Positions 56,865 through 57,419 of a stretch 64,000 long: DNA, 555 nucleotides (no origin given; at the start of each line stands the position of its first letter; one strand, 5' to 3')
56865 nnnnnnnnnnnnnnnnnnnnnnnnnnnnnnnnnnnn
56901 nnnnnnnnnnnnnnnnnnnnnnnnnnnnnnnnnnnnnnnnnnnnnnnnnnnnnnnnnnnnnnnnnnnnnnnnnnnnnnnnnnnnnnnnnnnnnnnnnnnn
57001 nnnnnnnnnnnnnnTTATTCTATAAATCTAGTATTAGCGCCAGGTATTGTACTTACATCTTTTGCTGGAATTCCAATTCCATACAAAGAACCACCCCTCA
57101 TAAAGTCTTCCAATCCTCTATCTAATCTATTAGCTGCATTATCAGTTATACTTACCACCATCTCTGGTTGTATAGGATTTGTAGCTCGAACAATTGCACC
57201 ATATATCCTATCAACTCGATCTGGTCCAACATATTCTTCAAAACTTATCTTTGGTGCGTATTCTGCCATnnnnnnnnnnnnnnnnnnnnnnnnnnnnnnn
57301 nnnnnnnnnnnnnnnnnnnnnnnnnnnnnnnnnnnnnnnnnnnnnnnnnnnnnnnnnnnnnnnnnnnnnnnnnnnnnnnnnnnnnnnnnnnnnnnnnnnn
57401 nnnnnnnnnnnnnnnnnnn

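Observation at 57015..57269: Unknown 84-aa gene inserted inside the groES-groEL bicistron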

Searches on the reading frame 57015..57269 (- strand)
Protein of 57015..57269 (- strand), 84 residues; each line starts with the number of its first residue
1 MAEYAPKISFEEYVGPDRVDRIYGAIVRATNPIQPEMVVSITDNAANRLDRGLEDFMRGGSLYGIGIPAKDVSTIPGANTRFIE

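Call 3: search_protein_families(library=pfam, proteins=[window:57015-57269:-], max_evalue=1)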
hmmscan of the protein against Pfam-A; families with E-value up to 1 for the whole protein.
window:57015-57269:- (84 aa): 0 families

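Call 4: search_protein_families(library=ncbifam, proteins=[window:57015-57269:-], max_evalue=1)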
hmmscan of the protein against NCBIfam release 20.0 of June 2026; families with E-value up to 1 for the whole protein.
window:57015-57269:- (84 aa): 0 families

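Call 5: search_protein_families(library=phrogs, proteins=[window:57015-57269:-], max_evalue=10)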
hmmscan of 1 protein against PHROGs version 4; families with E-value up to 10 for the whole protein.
window:57015-57269:- (84 aa): 0 families

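Call 6: find_homologous_proteins(query=window:57015-57269:-, max_evalue=0.01)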
Query window:57015-57269:- (84 aa): 1 proteins with E <= 0.01 among 1 candidates.
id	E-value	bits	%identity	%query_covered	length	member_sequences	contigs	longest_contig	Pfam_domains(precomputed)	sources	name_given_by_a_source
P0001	3.1e-48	179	100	100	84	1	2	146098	-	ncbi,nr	ncbi:hypothetical protein HYS92_00925 [Candidatus Daviesbacteria bacterium]|nr:hypothetical protein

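Call 8: find_encoding_contigs(protein=P0001, flank=5000, max_places=6)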
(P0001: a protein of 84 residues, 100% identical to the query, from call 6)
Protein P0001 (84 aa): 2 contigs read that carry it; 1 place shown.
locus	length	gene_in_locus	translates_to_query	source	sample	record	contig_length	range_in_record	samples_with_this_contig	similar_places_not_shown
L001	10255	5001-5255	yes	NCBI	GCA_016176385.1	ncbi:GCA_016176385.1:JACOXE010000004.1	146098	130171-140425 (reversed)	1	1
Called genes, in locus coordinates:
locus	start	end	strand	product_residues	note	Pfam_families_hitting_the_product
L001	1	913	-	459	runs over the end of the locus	PF13173:AAA_14, PF13635:DUF4143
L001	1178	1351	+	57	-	-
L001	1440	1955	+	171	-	PF00186:DHFR_1, PF01872:RibD_C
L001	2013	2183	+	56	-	-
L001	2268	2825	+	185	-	PF00561:Abhydrolase_1 (faint), PF06821:Ser_hydrolase, PF12697:Abhydrolase_6 (weak)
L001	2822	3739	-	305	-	PF01565:FAD_binding_4, PF02873:MurB_C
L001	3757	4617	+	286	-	-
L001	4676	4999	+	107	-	PF00166:Cpn10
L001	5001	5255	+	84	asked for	-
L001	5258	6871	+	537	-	PF00118:Cpn60_TCP1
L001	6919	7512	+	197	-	PF03703:bPH_2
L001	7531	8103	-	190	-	PF01551:Peptidase_M23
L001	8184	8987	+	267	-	PF08308:PEGA, PF08239:SH3_3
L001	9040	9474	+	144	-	PF12802:MarR_2, PF22381:Staph_reg_Sar_Rot (weak), PF01047:MarR, PF13463:HTH_27 (weak)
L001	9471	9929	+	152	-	-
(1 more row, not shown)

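Call 14: search_protein_representatives(protein=window:57015-57269:-)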
Query: 84 residues. Proteins with E-value up to 0.001 (for the whole library): 5; up to 1e-10: 2; up to 1e-30: 1. The best 5 are listed.
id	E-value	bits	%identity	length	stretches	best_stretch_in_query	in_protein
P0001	9.8e-49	178.7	100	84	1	1-84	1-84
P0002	1.9e-14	69.5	35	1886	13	26-66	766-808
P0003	1.2e-07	47.8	36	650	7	25-63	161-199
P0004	7.2e-07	45.4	32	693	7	28-62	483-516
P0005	7.5e-06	42.2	39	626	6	26-67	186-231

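Call 20: search_protein_families(library=pfam, proteins=[P0002, P0003, P0004, P0005], max_evalue=0.001)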
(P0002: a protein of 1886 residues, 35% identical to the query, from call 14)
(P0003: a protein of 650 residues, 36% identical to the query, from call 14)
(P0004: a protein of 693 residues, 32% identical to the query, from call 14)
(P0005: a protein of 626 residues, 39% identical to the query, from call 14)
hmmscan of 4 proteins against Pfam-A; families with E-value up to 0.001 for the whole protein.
P0002 (1886 aa): 4 families
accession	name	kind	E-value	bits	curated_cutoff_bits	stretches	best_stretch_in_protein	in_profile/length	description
PF03736.22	EPTP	-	7.5e-32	109.6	21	0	1587-1613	7-31/42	EPTP domain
PF06949.16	DUF1292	-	2.2e-07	32.1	24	0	1545-1568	11-41/75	Protein of unknown function (DUF1292)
PF11836.14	Phage_TAC_11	-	0.0002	21.8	27.8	0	1686-1725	16-54/96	Phage tail tube protein, GTA-gp10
PF13619.11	KTSC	-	0.00051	20.2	25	0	984-1015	2-30/58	KTSC domain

P0003 (650 aa): 4 families
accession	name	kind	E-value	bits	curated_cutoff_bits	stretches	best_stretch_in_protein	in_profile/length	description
PF08309.17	LVIVD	-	8.6e-66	217.5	20.2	6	284-322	4-41/42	LVIVD repeat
PF13884.11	Peptidase_S74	-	2.1e-22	79.6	22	1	544-597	1-57/58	Chaperone of endosialidase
PF10282.15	Lactonase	-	3e-09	37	21.7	0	243-319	202-284/344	Lactonase, 7-bladed beta-propeller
PF09757.15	Arb2-like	-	0.00058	19.5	26.6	0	123-176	57-110/258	Arb2-like domain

P0004 (693 aa): 11 families
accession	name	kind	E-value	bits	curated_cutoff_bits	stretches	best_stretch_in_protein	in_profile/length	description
PF17883.6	MBG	-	6.9e-35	119.9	23.3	6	493-577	3-97/97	MBG domain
PF17766.7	fn3_6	-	2.6e-17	63.2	26.4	0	539-596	25-74/99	Fibronectin type-III domain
PF13669.12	Glyoxalase_4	-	3e-14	53.7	27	0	403-480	19-96/109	Glyoxalase/Bleomycin resistance protein/Dioxygenase superfamily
PF24427.1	Ig_GP210_16th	-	6.8e-12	45.8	27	0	571-611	3-43/84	Nuclear pore complex protein GP210, Ig-like domain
PF19363.4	DUF5939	-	7.9e-10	38.8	22.5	0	353-395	86-128/281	Family of unknown function (DUF5939)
PF20603.3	Bact_hydrolase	-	2.3e-09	37.8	27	0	185-241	63-117/160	Bacterial hydrolase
PF21060.3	Reovirus_L2_6th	-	7.6e-07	29.8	27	0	120-163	8-51/98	Reovirus core-spike protein lambda-2 (L2), 6th domain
PF24060.1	DUF7361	-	1.1e-05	26.1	29.5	0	471-527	14-75/95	Domain of unknown function (DUF7361)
PF25641.1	Head_fiber_dimeric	-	8e-05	22.8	30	0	36-54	4-22/61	Head fiber dimeric protein-like domain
PF13753.12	SWM_repeat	-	0.00018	22.1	27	0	229-253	41-66/86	Putative flagellar system-associated repeat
PF09260.17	A_amylase_dom_C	-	0.0009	19.9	24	0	260-285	22-47/90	Alpha-amylase, domain C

P0005 (626 aa): 10 families
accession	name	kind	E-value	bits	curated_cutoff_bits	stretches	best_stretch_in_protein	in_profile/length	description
PF00805.28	Pentapeptide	-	2.8e-66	219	20.2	8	542-581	1-40/40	Pentapeptide repeats (8 copies)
PF13576.12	Pentapeptide_3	-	1.6e-16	60.7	27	1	570-612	2-47/48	Pentapeptide repeats (9 copies)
PF13599.13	Pentapeptide_4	-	1e-15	58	38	1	451-517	10-76/78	Pentapeptide repeat region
PF03736.22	EPTP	-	1.2e-09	38.5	21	0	159-177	12-30/42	EPTP domain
PF02843.22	GARS_C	-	5.8e-07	30.2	34.8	0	266-289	39-62/92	Phosphoribosylglycinamide synthetase, C domain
PF21919.2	P23-45_portal_barrel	-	8.5e-06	25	27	0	174-221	137-185/448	Phage P23-45 portal protein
PF25296.1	Decapeptide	-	9.7e-06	25.8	45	0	561-617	14-70/74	Decapeptide repeat region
PF08309.17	LVIVD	-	1.6e-05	24.6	20.2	0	173-198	13-37/42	LVIVD repeat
PF16277.11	DUF4926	-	6e-05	22.8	29.1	0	54-69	34-49/57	Domain of unknown function (DUF4926)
PF10531.15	SLBB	-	0.00014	22.1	27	0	195-227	19-52/55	SLBB domain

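Call 37: predict_structure(protein=window:57015-57269:-)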
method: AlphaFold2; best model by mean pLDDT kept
length: 84 residues; sequences in the alignment: 1
mean_pLDDT: 49.3   pTM: 0.27
mean pLDDT of the five models: 49.3, 48.0, 47.0, 46.0, 45.1
residues with pLDDT >= 90: 0; 70-90: 0; 50-70: 41; < 50: 43
segments of 3 or more residues with pLDDT < 50: 1-6, 27-41, 64-84
pLDDT, mean of each block of 10 residues (from residue 1): 48 58 55 42 56 58 46 38 31
secondary structure, 60 per line:
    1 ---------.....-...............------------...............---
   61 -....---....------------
elements in order: H10-14 H16-30 H43-57 H62-65 H69-72

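Call 46: list_cluster_members(proteins=[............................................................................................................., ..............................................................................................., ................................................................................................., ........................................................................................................, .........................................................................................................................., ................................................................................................, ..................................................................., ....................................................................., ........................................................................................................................, window:57018-57269:-])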
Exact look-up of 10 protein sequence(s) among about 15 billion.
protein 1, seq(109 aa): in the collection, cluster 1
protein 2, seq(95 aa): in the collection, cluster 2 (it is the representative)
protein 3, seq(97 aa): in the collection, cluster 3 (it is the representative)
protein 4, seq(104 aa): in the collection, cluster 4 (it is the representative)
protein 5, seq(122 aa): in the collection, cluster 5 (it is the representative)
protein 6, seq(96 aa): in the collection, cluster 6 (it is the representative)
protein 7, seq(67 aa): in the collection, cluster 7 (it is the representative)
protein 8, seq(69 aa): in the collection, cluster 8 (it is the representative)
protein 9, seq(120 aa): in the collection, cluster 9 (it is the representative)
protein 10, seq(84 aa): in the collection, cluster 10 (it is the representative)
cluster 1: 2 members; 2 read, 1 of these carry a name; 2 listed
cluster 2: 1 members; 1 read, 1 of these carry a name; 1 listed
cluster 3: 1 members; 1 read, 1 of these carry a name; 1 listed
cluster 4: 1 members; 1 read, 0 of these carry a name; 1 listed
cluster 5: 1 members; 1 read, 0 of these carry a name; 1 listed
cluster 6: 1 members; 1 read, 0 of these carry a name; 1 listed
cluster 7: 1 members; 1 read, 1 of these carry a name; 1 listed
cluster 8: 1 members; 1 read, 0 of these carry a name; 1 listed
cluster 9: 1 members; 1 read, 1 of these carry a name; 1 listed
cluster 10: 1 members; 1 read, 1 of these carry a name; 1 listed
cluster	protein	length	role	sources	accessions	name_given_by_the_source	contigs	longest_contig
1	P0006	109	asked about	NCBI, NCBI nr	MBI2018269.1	hypothetical protein HYS96_01045 [Candidatus Daviesbacteria bacterium] | hypothetical protein [Candidatus Daviesbacteria bacterium]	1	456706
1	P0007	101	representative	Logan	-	-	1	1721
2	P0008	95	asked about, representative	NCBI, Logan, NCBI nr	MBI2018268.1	hypothetical protein HYS96_01040 [Candidatus Daviesbacteria bacterium] | hypothetical protein [Candidatus Daviesbacteria bacterium]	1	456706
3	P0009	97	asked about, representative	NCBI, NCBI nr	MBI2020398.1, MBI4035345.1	hypothetical protein HYS94_03165 [Candidatus Daviesbacteria bacterium] | hypothetical protein [Candidatus Daviesbacteria bacterium]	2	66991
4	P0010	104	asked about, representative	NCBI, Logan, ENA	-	-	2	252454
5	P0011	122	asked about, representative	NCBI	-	-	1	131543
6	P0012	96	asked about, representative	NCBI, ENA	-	-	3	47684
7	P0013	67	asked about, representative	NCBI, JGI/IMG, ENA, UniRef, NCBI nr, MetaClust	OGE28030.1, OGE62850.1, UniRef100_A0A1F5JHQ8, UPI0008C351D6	hypothetical protein A2867_04095 [Candidatus Daviesbacteria bacterium ... | Uncharacterized protein n=1 Tax=Candidatus Daviesbacteria bacterium ... | MAG: hypothetical protein A2867_04095 [Candidatus Daviesbacteria bacterium ...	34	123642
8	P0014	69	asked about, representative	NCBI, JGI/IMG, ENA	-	-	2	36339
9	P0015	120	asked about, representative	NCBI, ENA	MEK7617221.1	MAG: hypothetical protein AAB414_04145 [Patescibacteria group bacterium]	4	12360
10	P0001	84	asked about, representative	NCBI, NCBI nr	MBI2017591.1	hypothetical protein HYS92_00925 [Candidatus Daviesbacteria bacterium] | hypothetical protein [Candidatus Daviesbacteria bacterium]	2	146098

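Call 69: search_protein_families(library=padloc, proteins=[window:57015-57269:-], max_evalue=0.1)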
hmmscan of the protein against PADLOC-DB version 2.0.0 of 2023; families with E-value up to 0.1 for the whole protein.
window:57015-57269:- (84 aa): 0 families
